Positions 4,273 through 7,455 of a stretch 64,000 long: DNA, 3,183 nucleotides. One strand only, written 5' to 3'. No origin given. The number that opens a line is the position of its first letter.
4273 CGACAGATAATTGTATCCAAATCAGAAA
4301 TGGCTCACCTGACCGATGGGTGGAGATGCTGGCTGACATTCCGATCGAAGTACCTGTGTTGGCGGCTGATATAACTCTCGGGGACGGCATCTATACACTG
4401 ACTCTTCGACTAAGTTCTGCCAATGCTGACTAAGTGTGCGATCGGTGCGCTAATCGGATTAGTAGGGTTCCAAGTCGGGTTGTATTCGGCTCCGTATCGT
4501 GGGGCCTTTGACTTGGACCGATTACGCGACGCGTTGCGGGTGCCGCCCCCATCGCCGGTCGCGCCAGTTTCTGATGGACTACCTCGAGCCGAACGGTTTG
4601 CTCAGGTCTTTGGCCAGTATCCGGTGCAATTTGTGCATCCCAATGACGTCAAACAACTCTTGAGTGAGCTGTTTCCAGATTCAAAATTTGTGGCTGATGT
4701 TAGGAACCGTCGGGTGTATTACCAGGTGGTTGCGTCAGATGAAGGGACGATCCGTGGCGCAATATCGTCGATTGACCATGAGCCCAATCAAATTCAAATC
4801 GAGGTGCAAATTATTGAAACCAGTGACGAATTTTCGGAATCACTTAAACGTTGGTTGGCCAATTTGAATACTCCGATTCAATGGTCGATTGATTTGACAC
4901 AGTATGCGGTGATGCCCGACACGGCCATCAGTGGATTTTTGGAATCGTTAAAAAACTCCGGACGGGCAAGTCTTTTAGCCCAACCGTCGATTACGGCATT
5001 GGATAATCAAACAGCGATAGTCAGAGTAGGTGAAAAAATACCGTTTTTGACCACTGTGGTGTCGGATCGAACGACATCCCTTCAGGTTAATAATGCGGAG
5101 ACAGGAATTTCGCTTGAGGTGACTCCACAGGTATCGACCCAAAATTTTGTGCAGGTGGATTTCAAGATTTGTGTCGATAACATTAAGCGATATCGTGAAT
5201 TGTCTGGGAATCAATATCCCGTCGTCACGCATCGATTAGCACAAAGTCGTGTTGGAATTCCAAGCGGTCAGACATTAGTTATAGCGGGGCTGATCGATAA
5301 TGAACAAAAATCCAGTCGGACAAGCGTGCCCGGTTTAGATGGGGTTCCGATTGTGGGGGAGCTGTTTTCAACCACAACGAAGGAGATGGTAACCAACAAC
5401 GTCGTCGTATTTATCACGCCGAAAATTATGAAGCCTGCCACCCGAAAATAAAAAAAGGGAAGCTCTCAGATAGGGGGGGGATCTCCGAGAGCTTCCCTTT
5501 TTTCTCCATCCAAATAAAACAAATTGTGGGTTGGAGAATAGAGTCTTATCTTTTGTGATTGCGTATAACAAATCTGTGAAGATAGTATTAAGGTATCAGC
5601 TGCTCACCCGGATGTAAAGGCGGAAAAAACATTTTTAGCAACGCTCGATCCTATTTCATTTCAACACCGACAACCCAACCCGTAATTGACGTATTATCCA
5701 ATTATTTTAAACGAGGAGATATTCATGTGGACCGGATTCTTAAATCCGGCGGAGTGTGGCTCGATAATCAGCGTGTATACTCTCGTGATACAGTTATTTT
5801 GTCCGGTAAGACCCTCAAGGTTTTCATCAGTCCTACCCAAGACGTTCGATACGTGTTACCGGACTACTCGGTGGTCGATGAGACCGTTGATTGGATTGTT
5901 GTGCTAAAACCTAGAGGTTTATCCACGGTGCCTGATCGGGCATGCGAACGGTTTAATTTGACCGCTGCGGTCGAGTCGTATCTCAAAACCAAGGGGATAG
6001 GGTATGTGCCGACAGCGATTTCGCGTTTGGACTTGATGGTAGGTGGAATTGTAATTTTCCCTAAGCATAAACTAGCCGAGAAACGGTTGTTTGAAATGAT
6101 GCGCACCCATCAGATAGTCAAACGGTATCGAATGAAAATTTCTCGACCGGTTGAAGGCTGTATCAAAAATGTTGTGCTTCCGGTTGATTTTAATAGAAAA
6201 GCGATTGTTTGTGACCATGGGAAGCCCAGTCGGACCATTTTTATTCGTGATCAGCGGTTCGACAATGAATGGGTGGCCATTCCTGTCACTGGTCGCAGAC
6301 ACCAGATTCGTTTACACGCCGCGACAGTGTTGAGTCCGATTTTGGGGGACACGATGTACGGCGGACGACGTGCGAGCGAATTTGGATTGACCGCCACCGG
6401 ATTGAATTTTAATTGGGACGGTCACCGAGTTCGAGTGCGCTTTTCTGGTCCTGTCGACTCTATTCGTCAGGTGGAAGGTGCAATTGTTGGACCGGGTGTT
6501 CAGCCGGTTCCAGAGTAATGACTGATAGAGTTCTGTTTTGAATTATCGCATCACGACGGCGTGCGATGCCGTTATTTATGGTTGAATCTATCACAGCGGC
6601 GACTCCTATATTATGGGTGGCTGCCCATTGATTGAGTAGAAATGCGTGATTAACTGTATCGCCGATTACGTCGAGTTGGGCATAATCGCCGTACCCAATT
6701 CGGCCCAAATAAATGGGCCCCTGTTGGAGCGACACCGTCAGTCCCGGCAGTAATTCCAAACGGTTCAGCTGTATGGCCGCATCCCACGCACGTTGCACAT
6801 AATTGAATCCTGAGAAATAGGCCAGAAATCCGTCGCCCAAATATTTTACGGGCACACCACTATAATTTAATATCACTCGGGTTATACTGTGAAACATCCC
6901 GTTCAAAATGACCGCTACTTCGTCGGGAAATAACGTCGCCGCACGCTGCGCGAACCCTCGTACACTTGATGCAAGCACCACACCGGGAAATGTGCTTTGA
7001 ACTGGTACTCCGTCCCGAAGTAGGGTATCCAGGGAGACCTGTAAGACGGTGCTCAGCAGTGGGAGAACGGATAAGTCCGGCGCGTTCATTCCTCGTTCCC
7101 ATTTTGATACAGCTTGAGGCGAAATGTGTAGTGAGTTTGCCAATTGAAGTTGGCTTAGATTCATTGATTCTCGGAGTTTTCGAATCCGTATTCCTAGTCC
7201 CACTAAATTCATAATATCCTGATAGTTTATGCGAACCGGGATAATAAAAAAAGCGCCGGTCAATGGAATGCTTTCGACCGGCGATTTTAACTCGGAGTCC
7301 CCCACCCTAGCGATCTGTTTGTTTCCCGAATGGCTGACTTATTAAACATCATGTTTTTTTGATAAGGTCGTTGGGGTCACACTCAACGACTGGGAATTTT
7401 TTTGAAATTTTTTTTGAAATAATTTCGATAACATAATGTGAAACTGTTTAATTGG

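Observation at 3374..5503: Orphan three-gene mini-secretin module (two bitopic membrane proteins plus a 342-aa single-N-domain secretin) with no pilin, ATPase or platform genes nearby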

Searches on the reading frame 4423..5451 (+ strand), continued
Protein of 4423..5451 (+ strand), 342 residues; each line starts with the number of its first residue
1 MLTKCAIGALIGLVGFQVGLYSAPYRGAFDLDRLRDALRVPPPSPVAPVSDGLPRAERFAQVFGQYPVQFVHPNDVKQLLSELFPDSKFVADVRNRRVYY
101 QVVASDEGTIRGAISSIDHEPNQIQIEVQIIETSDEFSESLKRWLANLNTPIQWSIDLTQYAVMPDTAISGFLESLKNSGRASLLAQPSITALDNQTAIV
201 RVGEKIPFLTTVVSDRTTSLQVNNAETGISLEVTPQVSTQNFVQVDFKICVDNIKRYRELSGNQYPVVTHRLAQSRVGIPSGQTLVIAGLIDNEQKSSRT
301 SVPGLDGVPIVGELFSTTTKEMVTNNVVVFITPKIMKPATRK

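Call 80: get_annotated_region(hit=H4, flank=6000)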
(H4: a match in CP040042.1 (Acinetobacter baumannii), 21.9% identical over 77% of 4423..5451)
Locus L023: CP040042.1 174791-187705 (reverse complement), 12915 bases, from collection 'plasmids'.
description: Acinetobacter baumannii strain VB958 plasmid unnamed2, complete sequence
organism: Acinetobacter baumannii (NCBI taxid 470)
taxonomy: Bacteria; Pseudomonadota; Gammaproteobacteria; Moraxellales; Moraxellaceae; Acinetobacter; Acinetobacter baumannii
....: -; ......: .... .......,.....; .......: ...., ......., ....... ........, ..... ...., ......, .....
typing (MOB-suite, as given by PLSDB): non-mobilizable
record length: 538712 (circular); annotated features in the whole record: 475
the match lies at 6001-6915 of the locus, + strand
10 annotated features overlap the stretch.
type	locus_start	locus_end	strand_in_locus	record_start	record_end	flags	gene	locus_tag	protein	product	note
CDS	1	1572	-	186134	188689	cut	ponA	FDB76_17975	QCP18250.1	penicillin-binding protein PBP1a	-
CDS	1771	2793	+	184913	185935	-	-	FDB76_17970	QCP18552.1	pilus assembly protein PilM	-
CDS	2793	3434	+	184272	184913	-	-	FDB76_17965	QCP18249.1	PilN domain-containing protein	-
CDS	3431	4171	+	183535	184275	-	-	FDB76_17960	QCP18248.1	hypothetical protein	-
CDS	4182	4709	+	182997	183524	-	-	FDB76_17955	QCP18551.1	pilus assembly protein PilP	-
CDS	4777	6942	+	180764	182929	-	-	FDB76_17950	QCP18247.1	type IV pilus secretin PilQ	-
CDS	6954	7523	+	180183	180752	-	aroK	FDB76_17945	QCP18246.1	shikimate kinase AroK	-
CDS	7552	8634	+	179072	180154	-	aroB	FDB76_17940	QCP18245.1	3-dehydroquinate synthase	-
CDS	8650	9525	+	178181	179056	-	-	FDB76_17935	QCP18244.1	hypothetical protein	-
CDS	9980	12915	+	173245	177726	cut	gltB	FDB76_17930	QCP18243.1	glutamate synthase large subunit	-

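Call 81: get_annotated_region(hit=H2, flank=12000)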
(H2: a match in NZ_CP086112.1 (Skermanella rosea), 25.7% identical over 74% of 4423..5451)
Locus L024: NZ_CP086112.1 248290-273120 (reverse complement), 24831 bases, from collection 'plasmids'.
description: Skermanella rosea strain KEMB 2255-458 plasmid pSR-1, complete sequence
organism: Skermanella rosea (NCBI taxid 1817965)
taxonomy: Bacteria; Pseudomonadota; Alphaproteobacteria; Rhodospirillales; Azospirillaceae; Skermanella; Skermanella rosea
host: -; source: single cell,hydrocarbon-contaminated desert sand; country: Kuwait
typing (MOB-suite, as given by PLSDB): mobilizable; relaxase MOBP
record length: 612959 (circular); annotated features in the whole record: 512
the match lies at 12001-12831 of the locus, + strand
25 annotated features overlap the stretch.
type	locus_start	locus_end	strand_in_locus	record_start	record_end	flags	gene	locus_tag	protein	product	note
CDS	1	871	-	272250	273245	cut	-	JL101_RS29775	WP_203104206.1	hypothetical protein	-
CDS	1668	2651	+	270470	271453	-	-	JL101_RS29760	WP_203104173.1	type II secretion system protein GspK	-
CDS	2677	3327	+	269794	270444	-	-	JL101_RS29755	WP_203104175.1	A24 family peptidase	-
CDS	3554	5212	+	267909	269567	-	-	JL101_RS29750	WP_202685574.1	ATPase, T2SS/T4P/T4SS family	-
CDS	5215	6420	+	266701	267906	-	-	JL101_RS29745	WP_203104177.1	type II secretion system F family protein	-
CDS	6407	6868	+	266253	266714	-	-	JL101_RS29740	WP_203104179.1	GspH/FimT family pseudopilin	GO:0015628 - protein secretion by the type II secretion system [Evidence IEA]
CDS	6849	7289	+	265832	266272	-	-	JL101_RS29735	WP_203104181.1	prepilin-type N-terminal cleavage/methylation domain-containing protein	-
CDS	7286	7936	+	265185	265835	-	-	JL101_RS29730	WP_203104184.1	prepilin-type N-terminal cleavage/methylation domain-containing protein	-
CDS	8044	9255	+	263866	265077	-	-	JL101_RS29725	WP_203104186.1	PilN domain-containing protein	-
CDS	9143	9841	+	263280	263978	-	gspM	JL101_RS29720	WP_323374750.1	type II secretion system protein GspM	-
CDS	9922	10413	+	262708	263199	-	-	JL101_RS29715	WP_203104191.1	hypothetical protein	-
CDS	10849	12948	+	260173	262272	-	gspD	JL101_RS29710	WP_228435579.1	type II secretion system secretin GspD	GO:0015628 - protein secretion by the type II secretion system [Evidence IEA]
CDS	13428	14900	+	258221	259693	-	-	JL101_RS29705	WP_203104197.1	hypothetical protein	-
CDS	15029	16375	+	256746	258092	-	-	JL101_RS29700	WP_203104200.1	HupE/UreJ family protein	-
CDS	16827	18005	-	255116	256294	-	-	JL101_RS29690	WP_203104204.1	DJ-1/PfpI family protein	-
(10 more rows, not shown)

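Call 82: get_annotated_region(hit=H26, flank=12000)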
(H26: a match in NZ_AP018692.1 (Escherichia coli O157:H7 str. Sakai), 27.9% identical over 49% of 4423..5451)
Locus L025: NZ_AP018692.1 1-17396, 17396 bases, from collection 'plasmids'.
description: Escherichia coli O157:H7 str. Sakai strain SAKAI (EHEC) substr. RIMD 0509952 plasmid pO157, complete sequence
organism: Escherichia coli O157:H7 str. Sakai (NCBI taxid 386585)
taxonomy: Bacteria; Pseudomonadota; Gammaproteobacteria; Enterobacterales; Enterobacteriaceae; Escherichia; Escherichia coli; Escherichia coli O157:H7 str. Sakai
host: -; source: Homo sapiens,Human feces,Human intestinal microflora; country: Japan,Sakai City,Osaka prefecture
typing (MOB-suite, as given by PLSDB): non-mobilizable; replicon IncFIA,IncFIB
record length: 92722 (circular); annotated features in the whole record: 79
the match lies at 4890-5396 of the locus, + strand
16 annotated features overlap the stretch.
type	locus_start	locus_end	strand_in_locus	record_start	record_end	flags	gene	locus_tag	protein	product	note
CDS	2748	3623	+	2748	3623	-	gspC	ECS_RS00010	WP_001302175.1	type II secretion system protein GspC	GO:0015628 - protein secretion by the type II secretion system [Evidence IEA]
CDS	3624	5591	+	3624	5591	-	etpD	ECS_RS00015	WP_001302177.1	variant type II secretion system secretin EtpD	-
CDS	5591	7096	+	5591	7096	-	gspE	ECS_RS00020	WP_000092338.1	type II secretion system ATPase GspE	GO:0015628 - protein secretion by the type II secretion system [Evidence IEA]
CDS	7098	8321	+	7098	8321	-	gspF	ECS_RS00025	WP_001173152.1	type II secretion system inner membrane protein GspF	GO:0015628 - protein secretion by the type II secretion system [Evidence IEA]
CDS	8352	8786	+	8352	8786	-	gspG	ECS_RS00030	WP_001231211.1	type II secretion system major pseudopilin GspG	GO:0015628 - protein secretion by the type II secretion system [Evidence IEA]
CDS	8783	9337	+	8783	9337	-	gspH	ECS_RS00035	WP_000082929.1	type II secretion system minor pseudopilin GspH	GO:0015628 - protein secretion by the type II secretion system [Evidence IEA]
CDS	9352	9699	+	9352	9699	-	gspI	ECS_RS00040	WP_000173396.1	type II secretion system minor pseudopilin GspI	GO:0015628 - protein secretion by the type II secretion system [Evidence IEA]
CDS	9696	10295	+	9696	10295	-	gspJ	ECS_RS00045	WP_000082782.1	type II secretion system minor pseudopilin GspJ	GO:0015628 - protein secretion by the type II secretion system [Evidence IEA]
CDS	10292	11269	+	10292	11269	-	gspK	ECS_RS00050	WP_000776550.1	type II secretion system minor pseudopilin GspK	GO:0009306 - protein secretion [Evidence IEA]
CDS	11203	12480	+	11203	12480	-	gspL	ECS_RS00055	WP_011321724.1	type II secretion system protein GspL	GO:0015628 - protein secretion by the type II secretion system [Evidence IEA]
CDS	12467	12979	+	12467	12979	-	-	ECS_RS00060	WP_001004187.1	type II secretion system protein M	-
CDS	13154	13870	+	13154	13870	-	-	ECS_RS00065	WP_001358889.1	A24 family peptidase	-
CDS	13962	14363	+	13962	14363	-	eptO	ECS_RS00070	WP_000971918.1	GspS family T2SS pilot lipoprotein variant EptO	-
CDS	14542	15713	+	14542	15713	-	-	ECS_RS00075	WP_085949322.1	IS3 family transposase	-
CDS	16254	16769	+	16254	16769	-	ehxC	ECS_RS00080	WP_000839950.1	enterohemolysin-activating lysine-acyltransferase EhxC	-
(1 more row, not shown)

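Call 94: find_related_loci(query=A8, collection=viral_contigs, flank=6000)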
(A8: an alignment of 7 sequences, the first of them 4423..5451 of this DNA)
Query A8 (342 aa) in viral_contigs; peptide patterns used: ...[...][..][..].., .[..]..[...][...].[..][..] (x = any residue, [..] = any of these).
45 stretches matched a pattern, but none encodes a relative of the query by tblastn (E <= 1e-3).

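Call 96: search_dna_similar(query=window:4423-5451:+, collection=phages, mode=protein, max_rows=8, max_evalue=0.00001)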
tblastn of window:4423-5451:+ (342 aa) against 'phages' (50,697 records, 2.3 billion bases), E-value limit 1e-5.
Records with a match: 66; places in all: 66; records where one place covers at least 80% of the query: 0.
Best place of each record, by identity: <60% 66.
By first word of the organism name: Enterobacteria 23; Vibrio 11; Pseudomonas 5; Escherichia 5; Salmonella 5; Erwinia 4; Acinetobacter 4; Inovirus 4; Lineavirus 2; Bacteriophage 2; and 1 more.
By host as written in the record: - 25; Escherichia coli 6; Escherichia coli IJ1862 6; Pseudomonas aeruginosa 4; Escherichia coli MG1655 + F912 4; Erwinia amylovora Ea1 3; Vibrio cholerae O139 serogroup strain ICDC-4470 2; Vibrio cyclitrophicus 10N.261.55.E6 2; and 13 more.
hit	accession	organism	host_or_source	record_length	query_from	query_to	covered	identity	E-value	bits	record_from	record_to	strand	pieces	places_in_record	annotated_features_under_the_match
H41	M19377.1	Pseudomonas phage Pf3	Pseudomonas aeruginosa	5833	68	336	79%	27.6%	1e-16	87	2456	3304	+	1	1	unknown protein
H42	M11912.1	Pseudomonas phage Pf3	Pseudomonas aeruginosa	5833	68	336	79%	27.6%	1e-16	87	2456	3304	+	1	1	unknown protein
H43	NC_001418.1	Pseudomonas phage Pf3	Pseudomonas aeruginosa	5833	68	336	79%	27.6%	1e-16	87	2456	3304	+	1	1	IV: phage assembly protein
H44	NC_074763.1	Pseudomonas phage Pf3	Pseudomonas aeruginosa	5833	68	336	79%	27.6%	1e-16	87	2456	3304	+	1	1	hypothetical protein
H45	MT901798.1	Erwinia phage PEar2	Erwinia amylovora Ea1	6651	80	337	75%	25.4%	1e-13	78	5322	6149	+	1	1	assembly protein pIV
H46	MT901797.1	Erwinia phage PEar1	Erwinia amylovora strain Ea1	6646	80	337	75%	25.4%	1e-13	77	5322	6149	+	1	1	assembly protein pIV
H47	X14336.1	Lineavirus I22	-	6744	80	337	75%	24.5%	1e-8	62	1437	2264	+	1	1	gene IV product | morphogenetic signal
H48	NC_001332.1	Lineavirus I22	Escherichia coli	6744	80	337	75%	24.5%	1e-8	62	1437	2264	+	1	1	IV: phage assembly protein | morphogenetic signal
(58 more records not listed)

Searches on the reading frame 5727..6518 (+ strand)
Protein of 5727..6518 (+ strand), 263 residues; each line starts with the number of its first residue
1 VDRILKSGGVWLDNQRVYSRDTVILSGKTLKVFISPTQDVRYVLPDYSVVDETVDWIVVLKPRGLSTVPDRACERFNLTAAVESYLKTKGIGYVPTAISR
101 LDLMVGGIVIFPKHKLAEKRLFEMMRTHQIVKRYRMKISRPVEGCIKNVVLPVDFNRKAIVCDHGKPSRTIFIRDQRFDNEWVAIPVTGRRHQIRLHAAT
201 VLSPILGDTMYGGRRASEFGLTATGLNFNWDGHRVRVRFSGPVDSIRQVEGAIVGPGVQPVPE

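Call 3: search_protein_families(library=pfam, proteins=[window:5727-6518:+], max_evalue=0.1)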
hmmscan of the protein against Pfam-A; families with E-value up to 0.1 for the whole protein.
window:5727-6518:+ (263 aa): 1 family
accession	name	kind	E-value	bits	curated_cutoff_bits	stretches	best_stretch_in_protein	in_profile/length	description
PF00849.27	PseudoU_synth_2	-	1.2e-13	51.9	26.8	1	55-199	1-151/152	RNA pseudouridylate synthase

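Call 4: search_protein_families(library=ncbifam, proteins=[window:5727-6518:+], max_evalue=0.1)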
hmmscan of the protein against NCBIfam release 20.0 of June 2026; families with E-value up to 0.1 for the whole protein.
window:5727-6518:+ (263 aa): 7 families
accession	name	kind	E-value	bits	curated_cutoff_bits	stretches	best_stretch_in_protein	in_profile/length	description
TIGR00005.1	rluA_subfam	subfamily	3.3e-25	89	192.7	1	3-217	26-249/298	RluA family pseudouridine synthase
NF008385.0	PRK11180.1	equivalog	3.5e-13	49.6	351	1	10-216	45-258/325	23S rRNA pseudouridine(1911/1915/1917) synthase RluD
NF008249.0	PRK11025.1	equivalog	6.7e-13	48.2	378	1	98-242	140-290/317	23S rRNA pseudouridine(955/2504/2580) synthase RluC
NF007543.0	PRK10158.1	equivalog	1.3e-11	44.6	286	1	56-216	23-186/219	bifunctional tRNA pseudouridine(32) synthase/23S rRNA pseudouridine(746) synthase RluA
TIGR01621.1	RluA-like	hypoth_equivalog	4.5e-09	35.9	222.3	1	53-236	8-191/217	TIGR01621 family pseudouridine synthase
NF008321.0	PRK11112.1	equivalog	6.6e-08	32.1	328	1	186-217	156-187/257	tRNA pseudouridine(65) synthase TruC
TIGR00093.1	TIGR00093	subfamily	0.036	13.8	109.3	1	96-200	32-130/161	pseudouridine synthase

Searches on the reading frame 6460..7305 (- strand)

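Call 3: search_protein_families(library=pfam, proteins=[window:6460-7305:-], max_evalue=0.1)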
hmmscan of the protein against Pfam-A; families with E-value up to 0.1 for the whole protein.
window:6460-7305:- (281 aa): 9 families
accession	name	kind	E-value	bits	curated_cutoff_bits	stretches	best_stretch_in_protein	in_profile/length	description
PF01381.28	HTH_3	-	4.6e-15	55.8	23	1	41-95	1-55/55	Helix-turn-helix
PF13560.12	HTH_31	-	1.2e-07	32.3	27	1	37-93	2-59/64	Helix-turn-helix domain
PF00211.25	Guanylate_cyc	-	4.5e-06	26.8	21.9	1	110-243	11-155/183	Adenylate and Guanylate cyclase catalytic domain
PF12844.13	HTH_19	-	2.1e-05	24.8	30.2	1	38-93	1-56/64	Helix-turn-helix domain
PF13443.12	HTH_26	-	0.00032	21.3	22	1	40-96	1-58/63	Cro/C1-type HTH DNA-binding domain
PF13413.12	HTH_25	-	0.0093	16.2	24.6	1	41-71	2-32/62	Helix-turn-helix domain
PF14549.12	P22_Cro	-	0.013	15.7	30.2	1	52-72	12-30/60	DNA-binding transcriptional regulator Cro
PF13744.12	HTH_37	-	0.034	14.4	27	1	37-72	19-54/80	Helix-turn-helix domain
PF15731.11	MqsA_antitoxin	-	0.04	14.5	30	1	39-85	72-118/131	Antitoxin component of bacterial toxin-antitoxin system, MqsA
